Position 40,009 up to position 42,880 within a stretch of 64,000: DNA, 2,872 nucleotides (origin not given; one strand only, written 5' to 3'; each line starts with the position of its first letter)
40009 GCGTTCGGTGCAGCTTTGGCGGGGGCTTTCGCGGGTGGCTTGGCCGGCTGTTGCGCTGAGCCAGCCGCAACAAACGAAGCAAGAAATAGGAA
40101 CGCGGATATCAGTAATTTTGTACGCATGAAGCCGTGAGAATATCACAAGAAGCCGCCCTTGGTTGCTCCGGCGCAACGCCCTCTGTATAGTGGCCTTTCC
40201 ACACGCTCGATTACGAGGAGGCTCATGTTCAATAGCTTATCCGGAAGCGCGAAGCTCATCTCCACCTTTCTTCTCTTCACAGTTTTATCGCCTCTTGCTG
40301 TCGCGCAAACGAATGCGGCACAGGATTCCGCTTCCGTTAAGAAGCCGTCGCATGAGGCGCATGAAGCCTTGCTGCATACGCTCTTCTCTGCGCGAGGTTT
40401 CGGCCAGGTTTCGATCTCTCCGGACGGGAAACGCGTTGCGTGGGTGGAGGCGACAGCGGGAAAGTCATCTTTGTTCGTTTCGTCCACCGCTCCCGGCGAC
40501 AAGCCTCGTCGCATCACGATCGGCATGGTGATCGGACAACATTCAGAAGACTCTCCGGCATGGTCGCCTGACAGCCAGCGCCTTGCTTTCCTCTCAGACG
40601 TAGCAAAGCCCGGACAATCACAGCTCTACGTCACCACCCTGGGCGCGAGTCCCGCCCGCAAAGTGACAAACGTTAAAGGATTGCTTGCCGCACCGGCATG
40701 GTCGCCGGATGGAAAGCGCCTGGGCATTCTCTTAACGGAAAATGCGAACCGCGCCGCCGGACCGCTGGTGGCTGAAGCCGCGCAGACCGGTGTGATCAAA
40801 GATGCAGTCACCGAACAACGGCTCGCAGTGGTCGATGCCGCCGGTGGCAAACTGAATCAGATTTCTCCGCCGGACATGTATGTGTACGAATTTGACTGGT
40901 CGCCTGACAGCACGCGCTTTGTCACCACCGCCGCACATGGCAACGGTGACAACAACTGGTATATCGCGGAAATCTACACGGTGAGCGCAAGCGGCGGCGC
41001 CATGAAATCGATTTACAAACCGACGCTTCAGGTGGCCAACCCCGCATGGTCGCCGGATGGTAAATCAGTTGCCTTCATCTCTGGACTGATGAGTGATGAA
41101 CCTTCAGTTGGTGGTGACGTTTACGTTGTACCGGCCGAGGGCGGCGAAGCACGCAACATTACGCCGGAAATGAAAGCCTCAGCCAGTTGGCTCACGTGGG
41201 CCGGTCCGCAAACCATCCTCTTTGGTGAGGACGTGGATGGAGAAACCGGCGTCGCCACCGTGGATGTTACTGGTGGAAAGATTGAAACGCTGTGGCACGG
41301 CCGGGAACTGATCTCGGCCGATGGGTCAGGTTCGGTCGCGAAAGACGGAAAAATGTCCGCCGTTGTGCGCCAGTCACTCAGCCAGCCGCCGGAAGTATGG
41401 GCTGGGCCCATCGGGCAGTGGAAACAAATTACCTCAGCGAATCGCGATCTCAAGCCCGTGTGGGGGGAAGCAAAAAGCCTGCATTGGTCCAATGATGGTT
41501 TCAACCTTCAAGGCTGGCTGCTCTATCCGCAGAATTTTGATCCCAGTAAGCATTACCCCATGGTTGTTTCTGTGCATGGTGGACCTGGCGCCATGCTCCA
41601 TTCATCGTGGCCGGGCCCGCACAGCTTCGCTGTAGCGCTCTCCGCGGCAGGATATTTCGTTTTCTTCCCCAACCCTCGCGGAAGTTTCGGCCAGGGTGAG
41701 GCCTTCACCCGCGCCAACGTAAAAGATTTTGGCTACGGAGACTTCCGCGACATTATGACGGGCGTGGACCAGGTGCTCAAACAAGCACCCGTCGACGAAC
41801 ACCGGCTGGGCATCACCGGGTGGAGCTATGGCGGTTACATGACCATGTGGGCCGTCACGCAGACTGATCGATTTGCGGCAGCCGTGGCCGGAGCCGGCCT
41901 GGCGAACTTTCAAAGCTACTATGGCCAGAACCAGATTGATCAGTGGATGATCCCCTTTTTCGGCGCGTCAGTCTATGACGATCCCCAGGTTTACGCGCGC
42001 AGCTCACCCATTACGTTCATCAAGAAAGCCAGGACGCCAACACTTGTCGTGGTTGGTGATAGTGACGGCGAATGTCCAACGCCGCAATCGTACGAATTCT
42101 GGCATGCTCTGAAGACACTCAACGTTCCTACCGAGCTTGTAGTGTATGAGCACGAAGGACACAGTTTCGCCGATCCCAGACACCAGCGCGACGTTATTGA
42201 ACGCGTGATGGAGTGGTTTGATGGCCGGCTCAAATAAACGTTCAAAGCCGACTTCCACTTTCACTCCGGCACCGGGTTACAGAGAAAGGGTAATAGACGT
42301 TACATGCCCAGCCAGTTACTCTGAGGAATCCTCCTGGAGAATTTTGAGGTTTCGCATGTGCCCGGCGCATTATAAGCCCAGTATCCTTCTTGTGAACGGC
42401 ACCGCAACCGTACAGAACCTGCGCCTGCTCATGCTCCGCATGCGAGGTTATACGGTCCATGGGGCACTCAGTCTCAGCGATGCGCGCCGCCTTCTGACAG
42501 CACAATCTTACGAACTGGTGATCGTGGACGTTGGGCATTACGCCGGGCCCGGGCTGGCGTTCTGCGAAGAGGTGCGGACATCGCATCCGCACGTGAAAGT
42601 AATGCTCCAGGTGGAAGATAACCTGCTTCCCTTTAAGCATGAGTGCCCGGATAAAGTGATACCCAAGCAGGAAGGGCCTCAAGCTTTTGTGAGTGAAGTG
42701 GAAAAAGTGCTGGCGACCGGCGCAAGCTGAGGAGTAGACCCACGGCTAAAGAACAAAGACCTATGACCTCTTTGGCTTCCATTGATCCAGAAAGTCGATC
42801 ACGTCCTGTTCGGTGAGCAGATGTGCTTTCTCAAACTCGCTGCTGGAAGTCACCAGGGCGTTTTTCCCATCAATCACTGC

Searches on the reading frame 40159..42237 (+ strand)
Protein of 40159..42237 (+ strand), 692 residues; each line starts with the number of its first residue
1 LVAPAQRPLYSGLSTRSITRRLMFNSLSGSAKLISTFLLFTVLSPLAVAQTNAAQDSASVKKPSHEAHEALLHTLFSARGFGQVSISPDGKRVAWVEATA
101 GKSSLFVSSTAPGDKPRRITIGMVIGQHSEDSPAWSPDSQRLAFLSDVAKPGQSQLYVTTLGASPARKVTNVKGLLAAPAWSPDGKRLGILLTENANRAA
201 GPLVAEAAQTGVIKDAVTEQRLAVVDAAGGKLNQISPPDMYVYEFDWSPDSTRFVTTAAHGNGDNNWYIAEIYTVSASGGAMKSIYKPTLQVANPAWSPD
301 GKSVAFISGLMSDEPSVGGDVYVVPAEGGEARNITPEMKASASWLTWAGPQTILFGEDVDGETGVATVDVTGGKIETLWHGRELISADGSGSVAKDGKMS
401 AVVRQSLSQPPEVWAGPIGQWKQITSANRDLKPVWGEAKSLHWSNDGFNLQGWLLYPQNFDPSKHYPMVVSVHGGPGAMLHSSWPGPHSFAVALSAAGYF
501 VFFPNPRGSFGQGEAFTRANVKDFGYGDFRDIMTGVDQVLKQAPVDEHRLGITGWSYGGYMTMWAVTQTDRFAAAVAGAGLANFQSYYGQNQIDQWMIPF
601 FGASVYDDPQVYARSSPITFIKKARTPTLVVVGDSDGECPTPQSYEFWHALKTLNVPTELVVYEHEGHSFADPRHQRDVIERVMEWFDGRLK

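Call 81: search_protein_families(library=pfam, proteins=[window:40159-42237:+], max_evalue=0.00001)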
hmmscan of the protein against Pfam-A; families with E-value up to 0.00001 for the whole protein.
window:40159-42237:+ (692 aa): 6 families
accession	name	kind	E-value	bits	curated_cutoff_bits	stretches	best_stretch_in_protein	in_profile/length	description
PF00326.27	Peptidase_S9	-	2e-48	165.1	22.6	1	494-691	10-210/213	Prolyl oligopeptidase family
PF07676.18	PD40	-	5.2e-20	71.3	20.9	1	129-158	10-38/38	WD40-like Beta Propeller Repeat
PF20434.5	BD-FAE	-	6.1e-11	42.7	26.8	1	463-651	10-215/215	BD-FAE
PF01738.24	DLH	-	6.1e-10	39.5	21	1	538-679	86-205/217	Dienelactone hydrolase family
PF00561.26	Abhydrolase_1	-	1.9e-09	38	25.8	1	467-577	1-99/245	alpha/beta hydrolase fold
PF02129.25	Peptidase_S15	-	3e-06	27.6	23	0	494-592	47-141/262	X-Pro dipeptidyl-peptidase (S15 family)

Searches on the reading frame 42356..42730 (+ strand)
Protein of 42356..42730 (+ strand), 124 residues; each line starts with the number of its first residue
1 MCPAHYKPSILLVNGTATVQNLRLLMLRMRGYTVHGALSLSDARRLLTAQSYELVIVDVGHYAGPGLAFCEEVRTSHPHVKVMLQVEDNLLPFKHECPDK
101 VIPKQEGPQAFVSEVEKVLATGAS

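Call 3: search_protein_families(library=pfam, proteins=[window:42356-42730:+], max_evalue=1)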
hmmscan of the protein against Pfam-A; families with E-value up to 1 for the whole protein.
window:42356-42730:+ (124 aa): 2 families
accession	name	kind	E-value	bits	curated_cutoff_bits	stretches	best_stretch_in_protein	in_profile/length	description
PF00072.30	Response_reg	-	4.1e-06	27.4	30.2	1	10-86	1-77/111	Response regulator receiver domain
PF20161.5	VpsR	-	0.03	14.5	23.7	1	8-80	10-79/121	VpsR domain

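Call 45: search_protein_families(library=ncbifam, proteins=[window:42356-42730:+], max_evalue=0.1)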
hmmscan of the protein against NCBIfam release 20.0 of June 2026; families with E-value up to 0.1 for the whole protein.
window:42356-42730:+ (124 aa): 31 families (the best 25 are shown)
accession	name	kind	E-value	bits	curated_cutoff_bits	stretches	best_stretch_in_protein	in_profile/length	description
NF045914.1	RespRegNblR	equivalog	5.7e-06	26.1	300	1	5-89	4-88/228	response regulator transcription factor NblR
NF007928.2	PRK10643.1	equivalog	1.2e-05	25.1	330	1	10-84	3-77/216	two-component system response regulator PmrA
NF011695.0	PRK15115.1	equivalog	3e-05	23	763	1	8-87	7-86/445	two-component system response regulator GlrR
NF046020.1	HisKinCckABruc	equivalog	4.3e-05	21.6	1000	1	9-83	751-827/868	cell cycle histidine kinase CckA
NF007005.1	PRK09468.1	equivalog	4.7e-05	22.9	331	1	9-84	5-80/237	osmolarity response regulator transcription factor OmpR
NF008296.0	PRK11083.1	equivalog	5.4e-05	22.7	273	1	7-84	3-79/228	two-component system response regulator CreB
NF045944.1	ResRegRpaBCyano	equivalog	6.7e-05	22.4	330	1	11-84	1-74/229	response regulator transcription factor RpaB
TIGR03787.1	marine_sort_RR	equivalog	0.00036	20.1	335.7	1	10-83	3-78/227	proteobacterial dedicated sortase system response regulator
NF000401.1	vanR-A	exception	0.00086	18.8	500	1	9-89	4-84/231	vancomycin resistance response regulator transcription factor VanR-A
NF040534.1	resp_reg_YycF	equivalog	0.00097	18.5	340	1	10-89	3-82/231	response regulator YycF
NF033117.2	vanR_ACDEGLN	exception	0.001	18.7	350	1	10-86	1-77/226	VanR-ABDEGLN family response regulator transcription factor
TIGR02154.1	PhoB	equivalog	0.0011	18.4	296.2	1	8-79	3-74/226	phosphate regulon transcriptional regulator PhoB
NF033791.1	ActR_PrrA_rreg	equivalog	0.0013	18.7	250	1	9-84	3-78/173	ActR/PrrA/RegA family redox response regulator transcription factor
NF008378.0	PRK11173.1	equivalog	0.0025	17.2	334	1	8-88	4-84/238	two-component system response regulator ArcA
NF041733.1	resp_reg_CseB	equivalog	0.0029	17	350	1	9-84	2-77/228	two-component system response regulator CseB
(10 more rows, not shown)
